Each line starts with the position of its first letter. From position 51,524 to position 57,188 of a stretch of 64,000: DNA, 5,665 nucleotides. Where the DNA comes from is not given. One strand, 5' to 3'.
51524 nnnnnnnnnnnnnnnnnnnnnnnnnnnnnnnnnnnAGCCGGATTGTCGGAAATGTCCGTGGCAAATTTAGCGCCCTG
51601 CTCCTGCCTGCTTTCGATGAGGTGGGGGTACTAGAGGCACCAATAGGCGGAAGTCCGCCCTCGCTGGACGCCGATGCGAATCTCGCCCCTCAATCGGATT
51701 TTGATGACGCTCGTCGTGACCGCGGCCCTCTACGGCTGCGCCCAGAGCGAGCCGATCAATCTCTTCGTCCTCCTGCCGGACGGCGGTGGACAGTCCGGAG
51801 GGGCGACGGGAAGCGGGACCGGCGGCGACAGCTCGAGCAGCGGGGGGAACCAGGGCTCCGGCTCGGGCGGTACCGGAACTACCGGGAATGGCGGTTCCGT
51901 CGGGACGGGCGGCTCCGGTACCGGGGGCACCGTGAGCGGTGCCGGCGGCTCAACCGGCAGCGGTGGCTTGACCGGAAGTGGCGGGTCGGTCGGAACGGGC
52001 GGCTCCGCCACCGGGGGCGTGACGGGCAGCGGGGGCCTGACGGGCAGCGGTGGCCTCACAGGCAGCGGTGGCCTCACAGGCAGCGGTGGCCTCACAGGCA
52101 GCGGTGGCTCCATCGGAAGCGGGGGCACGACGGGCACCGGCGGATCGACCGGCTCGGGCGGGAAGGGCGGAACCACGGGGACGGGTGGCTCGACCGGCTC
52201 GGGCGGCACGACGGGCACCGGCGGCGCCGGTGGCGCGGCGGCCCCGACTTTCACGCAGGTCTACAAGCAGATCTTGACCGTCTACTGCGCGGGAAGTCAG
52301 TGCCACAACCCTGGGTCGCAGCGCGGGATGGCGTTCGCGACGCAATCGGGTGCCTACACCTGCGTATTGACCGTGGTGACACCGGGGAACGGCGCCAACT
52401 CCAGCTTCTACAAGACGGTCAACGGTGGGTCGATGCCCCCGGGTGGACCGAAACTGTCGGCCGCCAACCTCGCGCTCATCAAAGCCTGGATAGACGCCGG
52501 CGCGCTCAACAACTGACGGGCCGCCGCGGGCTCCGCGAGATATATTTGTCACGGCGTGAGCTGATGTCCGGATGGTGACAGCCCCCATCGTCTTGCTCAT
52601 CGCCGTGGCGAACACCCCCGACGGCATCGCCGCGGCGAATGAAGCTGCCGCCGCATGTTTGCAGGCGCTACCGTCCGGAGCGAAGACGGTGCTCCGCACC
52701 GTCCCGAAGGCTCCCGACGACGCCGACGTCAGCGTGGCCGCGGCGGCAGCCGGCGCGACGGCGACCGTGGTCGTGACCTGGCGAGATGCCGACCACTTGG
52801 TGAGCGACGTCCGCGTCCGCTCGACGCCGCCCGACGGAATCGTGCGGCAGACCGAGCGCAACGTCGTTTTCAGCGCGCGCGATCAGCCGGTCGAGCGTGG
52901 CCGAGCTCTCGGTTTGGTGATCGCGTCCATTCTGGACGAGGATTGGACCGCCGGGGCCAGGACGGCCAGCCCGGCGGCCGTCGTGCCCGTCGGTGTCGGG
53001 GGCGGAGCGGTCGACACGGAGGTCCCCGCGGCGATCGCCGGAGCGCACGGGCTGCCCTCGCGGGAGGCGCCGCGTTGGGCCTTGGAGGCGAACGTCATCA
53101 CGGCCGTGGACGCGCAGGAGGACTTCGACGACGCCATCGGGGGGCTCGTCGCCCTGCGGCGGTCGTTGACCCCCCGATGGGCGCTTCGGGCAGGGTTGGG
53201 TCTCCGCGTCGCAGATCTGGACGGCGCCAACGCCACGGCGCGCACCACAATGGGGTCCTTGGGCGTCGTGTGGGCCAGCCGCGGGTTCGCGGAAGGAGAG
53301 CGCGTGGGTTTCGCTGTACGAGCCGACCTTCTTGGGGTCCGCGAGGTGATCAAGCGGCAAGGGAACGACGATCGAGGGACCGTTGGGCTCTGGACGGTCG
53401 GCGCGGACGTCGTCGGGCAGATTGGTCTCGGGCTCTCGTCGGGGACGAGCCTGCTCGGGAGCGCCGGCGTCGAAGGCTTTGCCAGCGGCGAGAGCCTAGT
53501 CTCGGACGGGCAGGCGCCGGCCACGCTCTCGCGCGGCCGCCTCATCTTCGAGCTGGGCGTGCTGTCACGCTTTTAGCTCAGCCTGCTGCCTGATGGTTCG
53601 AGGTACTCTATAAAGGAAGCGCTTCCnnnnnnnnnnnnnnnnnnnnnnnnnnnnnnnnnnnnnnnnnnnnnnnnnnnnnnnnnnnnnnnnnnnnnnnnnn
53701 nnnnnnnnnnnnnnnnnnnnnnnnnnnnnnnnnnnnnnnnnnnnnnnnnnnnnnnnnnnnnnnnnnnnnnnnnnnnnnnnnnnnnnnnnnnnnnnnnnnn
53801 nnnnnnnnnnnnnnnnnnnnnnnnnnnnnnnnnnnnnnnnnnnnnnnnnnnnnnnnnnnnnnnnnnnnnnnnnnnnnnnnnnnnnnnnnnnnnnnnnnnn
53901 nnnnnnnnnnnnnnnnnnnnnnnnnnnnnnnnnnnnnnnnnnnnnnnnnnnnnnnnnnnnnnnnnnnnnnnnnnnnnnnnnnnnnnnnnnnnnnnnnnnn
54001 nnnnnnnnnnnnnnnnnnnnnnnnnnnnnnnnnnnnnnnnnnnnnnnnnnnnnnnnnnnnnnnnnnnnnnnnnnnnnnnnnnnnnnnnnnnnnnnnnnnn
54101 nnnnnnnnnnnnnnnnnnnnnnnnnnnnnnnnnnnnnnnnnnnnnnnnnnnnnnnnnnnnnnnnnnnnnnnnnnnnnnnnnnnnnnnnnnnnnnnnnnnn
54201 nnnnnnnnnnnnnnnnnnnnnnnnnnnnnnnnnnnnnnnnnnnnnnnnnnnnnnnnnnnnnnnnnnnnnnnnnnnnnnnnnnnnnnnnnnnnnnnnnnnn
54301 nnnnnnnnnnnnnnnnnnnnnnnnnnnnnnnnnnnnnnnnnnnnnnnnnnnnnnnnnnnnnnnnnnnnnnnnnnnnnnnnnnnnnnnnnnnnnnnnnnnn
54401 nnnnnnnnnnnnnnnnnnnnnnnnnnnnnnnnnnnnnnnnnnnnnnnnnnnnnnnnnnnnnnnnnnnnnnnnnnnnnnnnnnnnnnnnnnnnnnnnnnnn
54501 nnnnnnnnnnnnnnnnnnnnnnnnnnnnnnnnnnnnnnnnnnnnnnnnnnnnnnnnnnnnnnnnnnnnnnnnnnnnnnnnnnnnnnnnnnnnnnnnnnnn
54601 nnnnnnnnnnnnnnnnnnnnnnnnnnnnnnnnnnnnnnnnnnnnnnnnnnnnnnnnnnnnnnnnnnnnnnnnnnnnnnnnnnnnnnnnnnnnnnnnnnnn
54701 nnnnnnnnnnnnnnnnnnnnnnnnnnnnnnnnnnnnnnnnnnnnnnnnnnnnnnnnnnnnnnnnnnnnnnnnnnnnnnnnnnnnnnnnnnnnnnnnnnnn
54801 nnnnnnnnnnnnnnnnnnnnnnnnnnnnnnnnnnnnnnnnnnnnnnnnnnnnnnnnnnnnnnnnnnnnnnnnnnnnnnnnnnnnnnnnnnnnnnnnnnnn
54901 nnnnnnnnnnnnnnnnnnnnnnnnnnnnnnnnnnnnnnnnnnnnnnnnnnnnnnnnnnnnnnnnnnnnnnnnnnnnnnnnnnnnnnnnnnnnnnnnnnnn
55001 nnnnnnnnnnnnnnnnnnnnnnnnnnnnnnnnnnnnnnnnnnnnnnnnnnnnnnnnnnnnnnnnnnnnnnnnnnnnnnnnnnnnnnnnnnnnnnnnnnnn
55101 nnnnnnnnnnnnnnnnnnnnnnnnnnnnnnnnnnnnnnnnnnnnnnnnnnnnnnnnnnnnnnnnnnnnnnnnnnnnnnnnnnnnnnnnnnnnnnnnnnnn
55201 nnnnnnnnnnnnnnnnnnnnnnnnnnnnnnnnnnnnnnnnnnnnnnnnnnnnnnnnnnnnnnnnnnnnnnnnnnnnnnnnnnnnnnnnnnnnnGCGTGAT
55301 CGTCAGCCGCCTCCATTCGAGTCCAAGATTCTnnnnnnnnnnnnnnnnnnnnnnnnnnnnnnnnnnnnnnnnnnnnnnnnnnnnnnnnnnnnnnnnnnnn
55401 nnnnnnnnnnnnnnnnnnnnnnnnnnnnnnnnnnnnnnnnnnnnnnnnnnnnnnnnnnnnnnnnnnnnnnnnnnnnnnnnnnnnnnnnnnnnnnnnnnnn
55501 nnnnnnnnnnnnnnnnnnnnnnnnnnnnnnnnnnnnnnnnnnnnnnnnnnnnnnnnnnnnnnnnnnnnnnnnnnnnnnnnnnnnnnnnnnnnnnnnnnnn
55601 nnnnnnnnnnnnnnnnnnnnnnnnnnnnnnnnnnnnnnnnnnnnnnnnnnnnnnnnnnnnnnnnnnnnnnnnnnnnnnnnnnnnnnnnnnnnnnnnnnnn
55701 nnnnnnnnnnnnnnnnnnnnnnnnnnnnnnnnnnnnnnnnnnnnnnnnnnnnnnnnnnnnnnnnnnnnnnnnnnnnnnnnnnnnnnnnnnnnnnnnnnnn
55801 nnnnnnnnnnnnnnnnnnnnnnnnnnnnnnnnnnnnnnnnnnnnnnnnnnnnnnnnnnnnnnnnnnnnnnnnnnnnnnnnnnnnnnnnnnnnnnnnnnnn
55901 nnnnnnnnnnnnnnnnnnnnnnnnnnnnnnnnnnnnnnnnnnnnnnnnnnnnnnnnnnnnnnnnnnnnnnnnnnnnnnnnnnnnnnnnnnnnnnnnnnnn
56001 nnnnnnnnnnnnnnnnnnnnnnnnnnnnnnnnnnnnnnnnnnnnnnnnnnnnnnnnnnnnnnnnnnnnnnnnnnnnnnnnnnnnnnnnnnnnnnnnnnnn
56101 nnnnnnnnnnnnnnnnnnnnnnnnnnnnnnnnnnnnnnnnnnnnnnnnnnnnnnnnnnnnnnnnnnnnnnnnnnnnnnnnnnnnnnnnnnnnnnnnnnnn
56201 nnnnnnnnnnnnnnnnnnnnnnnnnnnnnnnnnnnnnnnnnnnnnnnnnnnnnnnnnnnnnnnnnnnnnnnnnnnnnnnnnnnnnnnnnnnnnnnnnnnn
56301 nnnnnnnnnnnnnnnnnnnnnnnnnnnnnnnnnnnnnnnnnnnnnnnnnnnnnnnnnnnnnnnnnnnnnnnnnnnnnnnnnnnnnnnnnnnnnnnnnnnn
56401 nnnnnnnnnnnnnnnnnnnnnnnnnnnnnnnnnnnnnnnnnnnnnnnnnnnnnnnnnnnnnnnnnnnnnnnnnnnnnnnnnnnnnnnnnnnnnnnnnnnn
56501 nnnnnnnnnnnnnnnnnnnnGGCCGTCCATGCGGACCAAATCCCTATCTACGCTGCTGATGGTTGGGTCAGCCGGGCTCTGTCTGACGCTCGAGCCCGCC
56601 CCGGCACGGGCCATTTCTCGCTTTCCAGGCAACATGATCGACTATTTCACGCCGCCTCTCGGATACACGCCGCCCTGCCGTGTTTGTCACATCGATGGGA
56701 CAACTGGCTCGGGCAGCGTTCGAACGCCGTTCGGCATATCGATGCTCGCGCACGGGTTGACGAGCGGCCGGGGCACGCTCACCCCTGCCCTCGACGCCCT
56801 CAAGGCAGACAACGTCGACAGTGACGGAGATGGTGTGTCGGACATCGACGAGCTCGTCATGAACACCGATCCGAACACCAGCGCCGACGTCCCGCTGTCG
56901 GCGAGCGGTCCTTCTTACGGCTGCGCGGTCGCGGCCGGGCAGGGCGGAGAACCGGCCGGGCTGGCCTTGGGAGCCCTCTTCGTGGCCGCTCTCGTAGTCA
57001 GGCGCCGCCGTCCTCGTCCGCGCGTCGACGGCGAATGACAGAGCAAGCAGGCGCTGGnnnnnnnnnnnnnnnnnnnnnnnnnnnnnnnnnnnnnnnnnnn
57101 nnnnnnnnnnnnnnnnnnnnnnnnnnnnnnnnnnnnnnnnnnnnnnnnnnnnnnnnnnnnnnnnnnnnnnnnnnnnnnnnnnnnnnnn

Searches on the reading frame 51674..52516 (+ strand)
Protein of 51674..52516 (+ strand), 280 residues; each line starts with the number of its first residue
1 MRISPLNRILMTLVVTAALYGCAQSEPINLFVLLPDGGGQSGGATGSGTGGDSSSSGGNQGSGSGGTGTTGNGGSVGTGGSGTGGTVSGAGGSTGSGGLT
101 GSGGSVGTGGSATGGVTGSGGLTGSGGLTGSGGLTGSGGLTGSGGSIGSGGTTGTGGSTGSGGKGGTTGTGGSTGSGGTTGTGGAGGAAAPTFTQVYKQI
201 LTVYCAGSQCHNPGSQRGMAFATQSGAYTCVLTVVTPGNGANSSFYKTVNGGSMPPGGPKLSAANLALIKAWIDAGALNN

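Call 3: search_protein_families(library=pfam, proteins=[window:51674-52516:+], max_evalue=1)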
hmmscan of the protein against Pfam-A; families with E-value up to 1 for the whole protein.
window:51674-52516:+ (280 aa): 0 families

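Call 5: search_protein_families(library=ncbifam, proteins=[window:51674-52516:+], max_evalue=1)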
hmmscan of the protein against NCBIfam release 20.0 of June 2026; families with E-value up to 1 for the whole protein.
window:51674-52516:+ (280 aa): 1 family
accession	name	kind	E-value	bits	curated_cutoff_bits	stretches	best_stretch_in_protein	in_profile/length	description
NF047812.1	LIC11213_lipo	equivalog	2.2e-07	31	100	1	186-255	33-97/118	LIC11213 family lipoprotein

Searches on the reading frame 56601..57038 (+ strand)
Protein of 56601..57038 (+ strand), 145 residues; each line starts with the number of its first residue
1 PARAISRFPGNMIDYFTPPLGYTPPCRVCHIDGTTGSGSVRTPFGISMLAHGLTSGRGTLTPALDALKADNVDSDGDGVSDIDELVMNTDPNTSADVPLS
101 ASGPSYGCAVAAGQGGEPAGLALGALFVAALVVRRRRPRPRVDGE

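Call 3: search_protein_families(library=pfam, proteins=[window:56601-57038:+], max_evalue=1)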
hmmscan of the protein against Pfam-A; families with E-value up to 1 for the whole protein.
window:56601-57038:+ (145 aa): 2 families
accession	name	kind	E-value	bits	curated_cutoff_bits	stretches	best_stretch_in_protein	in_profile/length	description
PF18884.5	TSP3_bac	-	0.00011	22.4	25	1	73-92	1-20/22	Bacterial TSP3 repeat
PF23539.1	DUF7134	-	0.012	15.7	27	1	110-140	27-57/155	Domain of unknown function (DUF7134)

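Call 5: search_protein_families(library=ncbifam, proteins=[window:56601-57038:+], max_evalue=1)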
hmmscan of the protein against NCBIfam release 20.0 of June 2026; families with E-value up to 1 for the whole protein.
window:56601-57038:+ (145 aa): 6 families
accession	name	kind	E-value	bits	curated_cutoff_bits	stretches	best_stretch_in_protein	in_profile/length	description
TIGR03901.2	MYXO-CTERM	domain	4.8e-05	23.6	20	1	107-137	5-33/34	MYXO-CTERM sorting domain-containing protein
NF041762.1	diheme_GEGP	equivalog_domain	0.0021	17.3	300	1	24-105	49-128/359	GEGP motif-containing diheme protein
NF042425.1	Amuc_1099_fam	equivalog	0.085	12.4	50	1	70-98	126-154/321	Amuc_1099 family pilus-like system protein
NF051874.1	PVV_CTERM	equivalog_domain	0.091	12.6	27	1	119-137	15-33/38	PVV-CTERM domain-containing choice-of-anchor G protein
NF041936.1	MXAN_0125_fam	equivalog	0.097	12.7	65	1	102-137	140-169/169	MXAN_0125 family MYXO-CTERM protein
TIGR03382.1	GC_trans_RRR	domain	0.48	11.1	15.85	1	111-137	4-27/27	MYXO-CTERM sorting domain-containing protein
